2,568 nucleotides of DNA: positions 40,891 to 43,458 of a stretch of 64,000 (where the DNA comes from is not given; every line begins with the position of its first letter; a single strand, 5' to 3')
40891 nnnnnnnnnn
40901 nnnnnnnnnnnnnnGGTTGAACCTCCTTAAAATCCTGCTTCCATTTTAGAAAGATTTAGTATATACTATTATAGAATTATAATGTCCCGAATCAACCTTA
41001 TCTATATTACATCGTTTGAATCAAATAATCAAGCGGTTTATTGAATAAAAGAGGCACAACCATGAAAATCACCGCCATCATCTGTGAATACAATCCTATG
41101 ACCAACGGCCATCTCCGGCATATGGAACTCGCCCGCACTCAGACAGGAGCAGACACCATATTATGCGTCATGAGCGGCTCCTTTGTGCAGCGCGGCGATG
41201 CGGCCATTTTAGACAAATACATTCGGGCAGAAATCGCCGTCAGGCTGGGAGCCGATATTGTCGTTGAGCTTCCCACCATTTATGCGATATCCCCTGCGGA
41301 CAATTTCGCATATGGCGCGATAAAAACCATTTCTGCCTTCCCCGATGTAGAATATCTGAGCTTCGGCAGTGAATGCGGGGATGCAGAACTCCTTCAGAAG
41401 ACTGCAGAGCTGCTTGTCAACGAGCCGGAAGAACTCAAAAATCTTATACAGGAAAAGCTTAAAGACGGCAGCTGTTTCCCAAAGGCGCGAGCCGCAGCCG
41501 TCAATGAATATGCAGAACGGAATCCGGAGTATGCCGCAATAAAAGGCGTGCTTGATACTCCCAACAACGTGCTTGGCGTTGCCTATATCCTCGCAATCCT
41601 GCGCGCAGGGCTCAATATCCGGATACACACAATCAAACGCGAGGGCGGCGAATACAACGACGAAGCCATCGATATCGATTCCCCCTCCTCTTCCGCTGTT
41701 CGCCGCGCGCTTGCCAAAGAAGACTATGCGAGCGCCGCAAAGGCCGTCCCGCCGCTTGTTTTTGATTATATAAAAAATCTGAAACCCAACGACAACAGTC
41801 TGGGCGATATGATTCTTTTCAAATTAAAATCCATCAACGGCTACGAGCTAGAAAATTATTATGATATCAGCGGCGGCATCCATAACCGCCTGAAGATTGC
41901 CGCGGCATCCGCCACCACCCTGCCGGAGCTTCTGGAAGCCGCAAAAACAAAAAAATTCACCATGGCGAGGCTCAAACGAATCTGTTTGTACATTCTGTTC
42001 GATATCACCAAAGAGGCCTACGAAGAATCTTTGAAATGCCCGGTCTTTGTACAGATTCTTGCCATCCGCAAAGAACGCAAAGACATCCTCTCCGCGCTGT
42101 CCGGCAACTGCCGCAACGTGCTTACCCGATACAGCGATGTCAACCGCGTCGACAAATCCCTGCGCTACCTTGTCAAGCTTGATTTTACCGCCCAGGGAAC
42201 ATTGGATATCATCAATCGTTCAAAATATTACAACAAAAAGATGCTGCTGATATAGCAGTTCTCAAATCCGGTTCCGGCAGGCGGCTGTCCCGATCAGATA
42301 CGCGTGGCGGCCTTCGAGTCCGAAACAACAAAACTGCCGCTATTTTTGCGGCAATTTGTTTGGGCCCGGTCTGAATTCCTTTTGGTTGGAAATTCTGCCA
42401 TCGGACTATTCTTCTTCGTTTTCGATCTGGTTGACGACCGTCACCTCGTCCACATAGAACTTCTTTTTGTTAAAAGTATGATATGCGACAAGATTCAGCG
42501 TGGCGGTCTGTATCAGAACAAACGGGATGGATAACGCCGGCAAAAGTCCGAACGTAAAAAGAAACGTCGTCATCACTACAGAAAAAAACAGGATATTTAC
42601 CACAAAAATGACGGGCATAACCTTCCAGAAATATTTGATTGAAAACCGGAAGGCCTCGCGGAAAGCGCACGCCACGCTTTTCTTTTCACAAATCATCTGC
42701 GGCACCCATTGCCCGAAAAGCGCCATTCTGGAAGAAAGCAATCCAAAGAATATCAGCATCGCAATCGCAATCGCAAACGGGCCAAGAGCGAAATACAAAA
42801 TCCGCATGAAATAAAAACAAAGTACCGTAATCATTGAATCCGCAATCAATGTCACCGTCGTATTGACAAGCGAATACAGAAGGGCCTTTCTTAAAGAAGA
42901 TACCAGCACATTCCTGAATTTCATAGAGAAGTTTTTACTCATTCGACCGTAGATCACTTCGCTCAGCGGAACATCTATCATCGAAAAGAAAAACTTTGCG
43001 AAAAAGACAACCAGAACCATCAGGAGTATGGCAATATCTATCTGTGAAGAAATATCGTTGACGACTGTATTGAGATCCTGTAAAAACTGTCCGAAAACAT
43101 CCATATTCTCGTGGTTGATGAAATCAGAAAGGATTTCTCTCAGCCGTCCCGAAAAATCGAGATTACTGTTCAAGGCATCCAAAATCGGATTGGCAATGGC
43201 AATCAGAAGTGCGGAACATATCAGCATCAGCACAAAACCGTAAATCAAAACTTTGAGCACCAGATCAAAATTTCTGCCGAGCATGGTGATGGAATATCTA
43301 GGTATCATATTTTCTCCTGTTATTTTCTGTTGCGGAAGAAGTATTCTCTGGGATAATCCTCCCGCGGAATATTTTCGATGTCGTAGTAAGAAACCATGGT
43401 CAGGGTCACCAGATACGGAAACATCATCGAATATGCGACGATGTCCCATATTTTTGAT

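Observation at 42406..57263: Four-gene cassette: a 3,746-aa repeat protein plus three uncharacterised membrane proteins (candidate sortase-independent display module for a giant adhesin)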

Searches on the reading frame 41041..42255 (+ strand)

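Call 16: search_protein_families(library=pfam, proteins=[window:41041-42255:+], max_evalue=0.01)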
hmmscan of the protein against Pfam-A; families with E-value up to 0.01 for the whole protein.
window:41041-42255:+ (404 aa): 3 families
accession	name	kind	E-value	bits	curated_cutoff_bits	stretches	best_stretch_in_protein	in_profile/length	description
PF05636.17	HIGH_NTase1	-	1.5e-109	367.4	27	1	8-398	1-396/402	HIGH Nucleotidyl Transferase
PF01467.32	CTP_transf_like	-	0.0033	18.1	21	1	17-65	6-53/133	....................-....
PF08218.17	Citrate_ly_lig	-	0.0094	16.1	20.9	0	192-244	137-182/182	Citrate lyase ligase C-terminal domain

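Call 52: search_protein_families(library=pfam, proteins=[L021:10350-11402:+, L023:9791-10714:+, L024:5584-6480:+, L026:3113-4000:+, L028:10840-11907:+], max_evalue=5)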
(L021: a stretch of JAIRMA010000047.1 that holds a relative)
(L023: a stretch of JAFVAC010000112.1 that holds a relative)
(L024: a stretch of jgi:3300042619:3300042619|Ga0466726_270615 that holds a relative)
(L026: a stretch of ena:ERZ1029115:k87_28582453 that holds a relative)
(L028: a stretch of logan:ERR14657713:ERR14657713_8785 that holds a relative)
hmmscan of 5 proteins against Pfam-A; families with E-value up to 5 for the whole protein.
L021:10350-11402:+ (350 aa): 1 family
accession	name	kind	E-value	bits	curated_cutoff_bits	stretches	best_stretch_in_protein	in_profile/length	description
PF04001.18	Vhr1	-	0.22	12.3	25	1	38-73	48-83/91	Transcription factor Vhr1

L023:9791-10714:+ (307 aa): 0 families

L024:5584-6480:+ (298 aa): 0 families

L026:3113-4000:+ (295 aa): 1 family
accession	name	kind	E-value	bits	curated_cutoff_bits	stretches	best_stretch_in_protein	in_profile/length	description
PF11099.14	M11L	-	0.066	13.9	26.9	1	6-95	67-158/160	Apoptosis regulator M11L like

L028:10840-11907:+ (355 aa): 1 family
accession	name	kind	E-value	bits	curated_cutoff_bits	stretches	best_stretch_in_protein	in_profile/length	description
PF10110.14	GPDPase_memb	-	0.0015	17.8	29.6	1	188-270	161-240/321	Membrane domain of glycerophosphoryl diester phosphodiesterase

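Call 91: search_protein_families(library=pfam, proteins=[P0101, P0104, P0110, P0119, P0124, P0134, P0147, P0156, P0163, P0172], max_evalue=0.5)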
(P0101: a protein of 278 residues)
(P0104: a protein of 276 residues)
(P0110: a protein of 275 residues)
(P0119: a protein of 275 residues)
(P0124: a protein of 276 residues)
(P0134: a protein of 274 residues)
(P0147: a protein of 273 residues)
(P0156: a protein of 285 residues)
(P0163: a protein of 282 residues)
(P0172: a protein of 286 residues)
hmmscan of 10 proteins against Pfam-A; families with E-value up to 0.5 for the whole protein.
P0101 (278 aa): 0 families

P0104 (276 aa): 0 families

P0110 (275 aa): 0 families

P0119 (275 aa): 0 families

P0124 (276 aa): 0 families

P0134 (274 aa): 0 families

P0147 (273 aa): 1 family
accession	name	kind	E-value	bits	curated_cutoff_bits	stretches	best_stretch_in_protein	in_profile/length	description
PF13850.11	ERGIC_N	-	0.17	12.5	27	1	160-219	22-79/91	Endoplasmic Reticulum-Golgi Intermediate Compartment (ERGIC)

P0156 (285 aa): 0 families

P0163 (282 aa): 0 families

P0172 (286 aa): 1 family
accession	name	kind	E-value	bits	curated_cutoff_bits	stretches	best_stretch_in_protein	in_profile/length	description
PF05887.16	Trypan_PARP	-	0.064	13.7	100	1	11-43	6-38/134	Procyclic acidic repetitive protein (PARP)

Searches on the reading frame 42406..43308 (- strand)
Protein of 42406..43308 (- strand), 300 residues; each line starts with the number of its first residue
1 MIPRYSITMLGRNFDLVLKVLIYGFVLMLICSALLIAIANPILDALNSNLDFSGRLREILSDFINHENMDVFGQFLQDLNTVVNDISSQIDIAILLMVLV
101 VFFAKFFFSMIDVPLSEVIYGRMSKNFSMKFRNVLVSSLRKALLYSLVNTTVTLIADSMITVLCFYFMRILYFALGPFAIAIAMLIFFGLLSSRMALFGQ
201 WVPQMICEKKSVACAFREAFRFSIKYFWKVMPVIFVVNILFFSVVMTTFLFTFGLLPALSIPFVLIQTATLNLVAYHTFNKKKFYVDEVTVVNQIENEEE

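Call 7: search_protein_families(library=pfam, proteins=[window:42406-43308:-], max_evalue=0.1)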
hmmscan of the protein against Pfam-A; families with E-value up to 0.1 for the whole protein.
window:42406-43308:- (300 aa): 0 families

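Call 8: search_protein_families(library=ncbifam, proteins=[window:42406-43308:-], max_evalue=0.1)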
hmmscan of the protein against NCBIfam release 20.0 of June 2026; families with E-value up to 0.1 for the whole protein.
window:42406-43308:- (300 aa): 0 families

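Call 19: find_homologous_proteins(query=window:42406-43308:-)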
Query window:42406-43308:- (300 aa): 15 proteins with E <= 0.001 among 1392 candidates.
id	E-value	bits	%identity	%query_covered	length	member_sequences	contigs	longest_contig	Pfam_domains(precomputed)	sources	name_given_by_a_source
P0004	1.8e-184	630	100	100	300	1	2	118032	-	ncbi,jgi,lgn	jgi:hypothetical protein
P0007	3.8e-142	491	76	100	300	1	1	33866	-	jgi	-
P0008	7.1e-142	490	75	100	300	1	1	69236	-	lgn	-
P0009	2.6e-113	396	61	100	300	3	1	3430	-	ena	-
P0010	1.3e-101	358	57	99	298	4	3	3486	-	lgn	-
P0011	3.0e-99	350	57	100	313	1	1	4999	-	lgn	-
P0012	1.7e-98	348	55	100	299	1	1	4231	-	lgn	-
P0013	3.2e-97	343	54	99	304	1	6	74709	-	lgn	-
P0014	3.3e-97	343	54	99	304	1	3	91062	-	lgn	-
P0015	4.5e-97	343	53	100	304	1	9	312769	-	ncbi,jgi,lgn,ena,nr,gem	ncbi:MAG TPA: hypothetical protein PLS05_00725 [Clostridia bacterium]|nr:hypothetical protein [Clost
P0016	6.5e-97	342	54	99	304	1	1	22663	-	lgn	-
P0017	8.7e-97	342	54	99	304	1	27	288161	-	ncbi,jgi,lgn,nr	ncbi:MAG: hypothetical protein GX095_06700 [Clostridiales bacterium]|jgi:hypothetical protein|nr:hyp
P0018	6.9e-93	329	53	97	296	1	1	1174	-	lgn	-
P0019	1.8e-92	328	53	97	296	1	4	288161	-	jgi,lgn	jgi:hypothetical protein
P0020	2.6e-92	327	53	97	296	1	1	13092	-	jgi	-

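Call 23: find_encoding_contigs(protein=P0015, flank=10000, max_places=3)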
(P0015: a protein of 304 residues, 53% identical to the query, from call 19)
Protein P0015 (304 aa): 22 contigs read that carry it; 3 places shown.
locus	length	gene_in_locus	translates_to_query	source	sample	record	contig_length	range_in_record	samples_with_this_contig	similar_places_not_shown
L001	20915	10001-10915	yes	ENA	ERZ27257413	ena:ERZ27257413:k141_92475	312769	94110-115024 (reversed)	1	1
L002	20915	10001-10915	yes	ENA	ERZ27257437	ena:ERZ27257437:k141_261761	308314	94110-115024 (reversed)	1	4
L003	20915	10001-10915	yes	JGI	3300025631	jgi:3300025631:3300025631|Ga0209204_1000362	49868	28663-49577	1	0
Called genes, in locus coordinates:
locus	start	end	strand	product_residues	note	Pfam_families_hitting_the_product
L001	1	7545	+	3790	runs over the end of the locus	PF18887:MBG_3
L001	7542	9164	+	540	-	-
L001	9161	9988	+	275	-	-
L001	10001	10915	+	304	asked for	-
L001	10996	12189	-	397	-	PF05636:HIGH_NTase1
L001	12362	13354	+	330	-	PF01515:PTA_PTB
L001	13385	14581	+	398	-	PF00871:Acetate_kinase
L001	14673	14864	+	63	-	PF01783:Ribosomal_L32p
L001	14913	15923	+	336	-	PF02504:FA_synthesis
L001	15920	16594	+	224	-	PF14622:Ribonucleas_3_3, PF00636:Ribonuclease_3, PF00035:dsrm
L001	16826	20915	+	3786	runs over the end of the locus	PF09479:Flg_new, PF18998:Flg_new_2 (faint), PF09479:Flg_new (weak), PF13306:LRR_5, PF13855:LRR_8 (faint), PF13306:LRR_5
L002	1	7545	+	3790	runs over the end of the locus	PF18887:MBG_3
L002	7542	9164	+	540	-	-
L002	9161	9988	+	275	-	-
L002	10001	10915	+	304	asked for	-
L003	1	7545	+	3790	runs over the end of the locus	PF18887:MBG_3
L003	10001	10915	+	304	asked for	-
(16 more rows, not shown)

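Call 24: find_encoding_contigs(protein=P0017, flank=10000, max_places=3)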
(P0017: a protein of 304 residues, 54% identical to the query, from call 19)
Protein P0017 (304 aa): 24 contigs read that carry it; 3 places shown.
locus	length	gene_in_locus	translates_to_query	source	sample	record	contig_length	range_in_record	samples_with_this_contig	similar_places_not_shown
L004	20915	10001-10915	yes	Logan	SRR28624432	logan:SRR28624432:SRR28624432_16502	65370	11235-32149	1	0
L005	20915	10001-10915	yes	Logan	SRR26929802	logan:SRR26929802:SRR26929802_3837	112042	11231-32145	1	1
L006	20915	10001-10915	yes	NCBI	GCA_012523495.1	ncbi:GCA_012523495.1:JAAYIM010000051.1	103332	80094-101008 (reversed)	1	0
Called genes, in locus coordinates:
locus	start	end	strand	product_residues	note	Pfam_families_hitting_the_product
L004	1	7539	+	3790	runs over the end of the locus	PF18887:MBG_3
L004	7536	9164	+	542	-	-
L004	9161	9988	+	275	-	-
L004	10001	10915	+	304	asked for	-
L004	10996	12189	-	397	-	PF05636:HIGH_NTase1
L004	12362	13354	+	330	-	PF01515:PTA_PTB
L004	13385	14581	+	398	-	PF00871:Acetate_kinase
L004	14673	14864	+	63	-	PF01783:Ribosomal_L32p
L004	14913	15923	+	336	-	PF02504:FA_synthesis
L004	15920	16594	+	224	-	PF14622:Ribonucleas_3_3, PF00636:Ribonuclease_3, PF00035:dsrm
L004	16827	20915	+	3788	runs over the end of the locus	PF09479:Flg_new, PF18998:Flg_new_2 (faint), PF09479:Flg_new (weak), PF13306:LRR_5, PF13855:LRR_8 (faint), PF13306:LRR_5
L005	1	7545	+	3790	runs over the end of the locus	PF18887:MBG_3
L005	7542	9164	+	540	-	-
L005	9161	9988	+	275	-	-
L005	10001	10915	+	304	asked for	-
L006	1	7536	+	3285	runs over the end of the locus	PF18887:MBG_3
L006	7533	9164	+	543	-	-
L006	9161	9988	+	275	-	-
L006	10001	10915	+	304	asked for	-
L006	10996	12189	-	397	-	PF05636:HIGH_NTase1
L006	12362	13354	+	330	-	PF01515:PTA_PTB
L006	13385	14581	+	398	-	PF00871:Acetate_kinase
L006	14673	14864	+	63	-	PF01783:Ribosomal_L32p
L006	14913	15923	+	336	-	PF02504:FA_synthesis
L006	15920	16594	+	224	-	PF14622:Ribonucleas_3_3, PF00636:Ribonuclease_3, PF00035:dsrm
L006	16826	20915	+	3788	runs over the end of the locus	PF09479:Flg_new, PF18998:Flg_new_2 (faint), PF09479:Flg_new (weak), PF13306:LRR_5, PF13855:LRR_8 (faint), PF13306:LRR_5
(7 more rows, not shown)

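Call 28: find_encoding_contigs(protein=P0019, flank=10000, max_places=2)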
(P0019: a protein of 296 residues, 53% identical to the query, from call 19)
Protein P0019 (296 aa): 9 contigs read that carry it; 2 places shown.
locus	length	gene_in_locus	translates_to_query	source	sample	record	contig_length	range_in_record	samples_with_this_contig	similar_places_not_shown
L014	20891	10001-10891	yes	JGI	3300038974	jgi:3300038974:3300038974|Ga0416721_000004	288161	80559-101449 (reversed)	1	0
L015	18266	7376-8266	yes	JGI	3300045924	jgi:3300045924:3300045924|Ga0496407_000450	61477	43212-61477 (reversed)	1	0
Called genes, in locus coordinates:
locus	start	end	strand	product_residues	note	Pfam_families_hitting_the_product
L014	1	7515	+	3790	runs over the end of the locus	PF18887:MBG_3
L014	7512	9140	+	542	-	-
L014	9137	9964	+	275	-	-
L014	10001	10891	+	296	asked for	-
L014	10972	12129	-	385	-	PF05636:HIGH_NTase1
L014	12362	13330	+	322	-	PF01515:PTA_PTB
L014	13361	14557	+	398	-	PF00871:Acetate_kinase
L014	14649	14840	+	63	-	PF01783:Ribosomal_L32p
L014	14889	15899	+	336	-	PF02504:FA_synthesis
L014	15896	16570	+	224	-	PF14622:Ribonucleas_3_3, PF00636:Ribonuclease_3, PF00035:dsrm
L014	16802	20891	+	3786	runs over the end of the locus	PF09479:Flg_new, PF18998:Flg_new_2 (faint), PF09479:Flg_new (weak), PF13306:LRR_5, PF13855:LRR_8 (faint), PF13306:LRR_5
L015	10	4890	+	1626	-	PF18887:MBG_3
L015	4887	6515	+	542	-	-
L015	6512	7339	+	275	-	-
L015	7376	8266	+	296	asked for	-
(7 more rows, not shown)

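Call 52: search_protein_families(library=pfam, proteins=[window:42406-43308:-, L001:10001-10915:+, L021:10350-11402:+, L023:9791-10714:+, L024:5584-6480:+, L026:3113-4000:+, L028:10840-11907:+], max_evalue=5)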
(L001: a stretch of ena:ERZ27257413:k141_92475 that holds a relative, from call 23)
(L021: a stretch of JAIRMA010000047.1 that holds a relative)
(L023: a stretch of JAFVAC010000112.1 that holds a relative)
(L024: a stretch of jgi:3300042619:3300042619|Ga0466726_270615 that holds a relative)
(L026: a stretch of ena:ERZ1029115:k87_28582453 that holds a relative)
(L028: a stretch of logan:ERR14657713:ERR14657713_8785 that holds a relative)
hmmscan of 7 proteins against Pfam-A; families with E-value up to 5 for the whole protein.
window:42406-43308:- (300 aa): 0 families

L001:10001-10915:+ (304 aa): 0 families

L021:10350-11402:+ (350 aa): 1 family
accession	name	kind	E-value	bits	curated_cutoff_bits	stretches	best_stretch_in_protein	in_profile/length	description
PF04001.18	Vhr1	-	0.22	12.3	25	1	38-73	48-83/91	Transcription factor Vhr1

L023:9791-10714:+ (307 aa): 0 families

L024:5584-6480:+ (298 aa): 0 families

L026:3113-4000:+ (295 aa): 1 family
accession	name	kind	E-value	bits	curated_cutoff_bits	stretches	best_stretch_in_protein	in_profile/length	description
PF11099.14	M11L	-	0.066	13.9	26.9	1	6-95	67-158/160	Apoptosis regulator M11L like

L028:10840-11907:+ (355 aa): 1 family
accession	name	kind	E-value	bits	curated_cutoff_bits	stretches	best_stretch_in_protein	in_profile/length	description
PF10110.14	GPDPase_memb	-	0.0015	17.8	29.6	1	188-270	161-240/321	Membrane domain of glycerophosphoryl diester phosphodiesterase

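Call 64: list_cluster_members(proteins=[L001:7542-9164:+, L004:7536-9164:+, L007:8274-9968:+, L012:8248-9987:+, L018:8149-9999:+, L019:6340-8238:+, L020:8128-9774:+, L021:7774-9474:+, L022:8264-9994:+, L006:7533-9164:+])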
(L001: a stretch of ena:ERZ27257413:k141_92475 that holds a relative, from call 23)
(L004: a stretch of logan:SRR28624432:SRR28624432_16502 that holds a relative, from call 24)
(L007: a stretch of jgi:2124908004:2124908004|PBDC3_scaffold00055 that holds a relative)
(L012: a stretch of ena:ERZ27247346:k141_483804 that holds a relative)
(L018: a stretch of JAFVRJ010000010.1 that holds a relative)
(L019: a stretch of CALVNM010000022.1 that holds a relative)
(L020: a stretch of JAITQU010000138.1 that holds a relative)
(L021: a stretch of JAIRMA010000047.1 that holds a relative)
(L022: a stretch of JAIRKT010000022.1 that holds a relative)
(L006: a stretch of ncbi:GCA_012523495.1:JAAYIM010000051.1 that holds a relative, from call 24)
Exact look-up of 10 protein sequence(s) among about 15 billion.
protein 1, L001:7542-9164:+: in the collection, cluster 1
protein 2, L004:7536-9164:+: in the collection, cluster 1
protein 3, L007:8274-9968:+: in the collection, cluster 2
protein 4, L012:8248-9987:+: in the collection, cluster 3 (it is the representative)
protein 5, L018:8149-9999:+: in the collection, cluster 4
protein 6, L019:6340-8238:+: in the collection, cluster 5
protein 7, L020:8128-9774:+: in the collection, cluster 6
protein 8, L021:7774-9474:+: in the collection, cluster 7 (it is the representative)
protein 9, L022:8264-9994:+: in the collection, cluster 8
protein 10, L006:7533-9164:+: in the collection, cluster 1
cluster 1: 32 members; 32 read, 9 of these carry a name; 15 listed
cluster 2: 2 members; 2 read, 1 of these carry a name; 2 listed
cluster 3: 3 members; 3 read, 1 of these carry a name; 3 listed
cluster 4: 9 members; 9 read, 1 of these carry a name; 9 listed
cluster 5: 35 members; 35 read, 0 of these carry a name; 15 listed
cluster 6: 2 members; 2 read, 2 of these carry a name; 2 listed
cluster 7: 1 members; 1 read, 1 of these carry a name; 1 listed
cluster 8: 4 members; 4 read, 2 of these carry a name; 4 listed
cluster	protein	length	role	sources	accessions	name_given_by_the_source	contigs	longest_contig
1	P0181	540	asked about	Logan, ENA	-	-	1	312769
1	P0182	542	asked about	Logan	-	-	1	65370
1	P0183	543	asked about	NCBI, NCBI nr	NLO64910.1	MAG: hypothetical protein GX095_06710 [Clostridiales bacterium] | hypothetical protein [Clostridiales bacterium]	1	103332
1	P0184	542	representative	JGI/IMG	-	hypothetical protein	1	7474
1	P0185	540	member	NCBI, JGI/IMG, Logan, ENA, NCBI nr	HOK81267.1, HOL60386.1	MAG TPA: hypothetical protein PLS05_00715 [Clostridia bacterium] | hypothetical protein [Clostridia bacterium]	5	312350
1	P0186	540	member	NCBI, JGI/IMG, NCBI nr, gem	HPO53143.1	MAG TPA: hypothetical protein PLW76_01355 [Clostridia bacterium] | hypothetical protein [Clostridia bacterium]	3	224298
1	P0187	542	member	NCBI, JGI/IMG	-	hypothetical protein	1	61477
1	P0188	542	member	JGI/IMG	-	hypothetical protein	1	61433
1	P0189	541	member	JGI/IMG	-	hypothetical protein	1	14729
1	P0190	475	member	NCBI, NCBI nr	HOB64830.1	MAG TPA: hypothetical protein PKH08_06720, partial [Clostridia bacterium] | hypothetical protein [Clostridia bacterium]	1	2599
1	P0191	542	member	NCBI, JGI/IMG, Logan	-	hypothetical protein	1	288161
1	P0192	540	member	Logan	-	-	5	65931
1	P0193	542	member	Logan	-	-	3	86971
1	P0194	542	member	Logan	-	-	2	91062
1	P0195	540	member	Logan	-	-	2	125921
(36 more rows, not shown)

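Call 74: search_protein_families(library=phrogs, proteins=[window:42406-43308:-], max_evalue=0.1)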
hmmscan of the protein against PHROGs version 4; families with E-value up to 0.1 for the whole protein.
window:42406-43308:- (300 aa): 0 families
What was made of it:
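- There are no PHROG hits (call 74).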

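Call 75: search_protein_families(library=padloc, proteins=[window:42406-43308:-], max_evalue=0.1)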
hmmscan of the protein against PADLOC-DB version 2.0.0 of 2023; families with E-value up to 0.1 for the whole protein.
window:42406-43308:- (300 aa): 0 families

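Call 91: search_protein_families(library=pfam, proteins=[P0101, P0104, P0110, P0119, P0124, P0134, P0147, P0156, P0163, P0172], max_evalue=0.5)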
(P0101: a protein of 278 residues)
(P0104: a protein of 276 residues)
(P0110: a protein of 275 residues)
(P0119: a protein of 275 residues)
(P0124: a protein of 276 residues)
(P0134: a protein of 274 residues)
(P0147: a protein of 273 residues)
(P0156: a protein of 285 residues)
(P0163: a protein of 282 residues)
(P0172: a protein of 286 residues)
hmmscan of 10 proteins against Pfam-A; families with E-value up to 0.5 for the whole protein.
P0101 (278 aa): 0 families

P0104 (276 aa): 0 families

P0110 (275 aa): 0 families

P0119 (275 aa): 0 families

P0124 (276 aa): 0 families

P0134 (274 aa): 0 families

P0147 (273 aa): 1 family
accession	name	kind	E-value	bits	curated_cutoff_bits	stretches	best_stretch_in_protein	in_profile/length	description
PF13850.11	ERGIC_N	-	0.17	12.5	27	1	160-219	22-79/91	Endoplasmic Reticulum-Golgi Intermediate Compartment (ERGIC)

P0156 (285 aa): 0 families

P0163 (282 aa): 0 families

P0172 (286 aa): 1 family
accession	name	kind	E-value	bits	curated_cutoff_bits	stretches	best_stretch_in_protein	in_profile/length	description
PF05887.16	Trypan_PARP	-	0.064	13.7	100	1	11-43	6-38/134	Procyclic acidic repetitive protein (PARP)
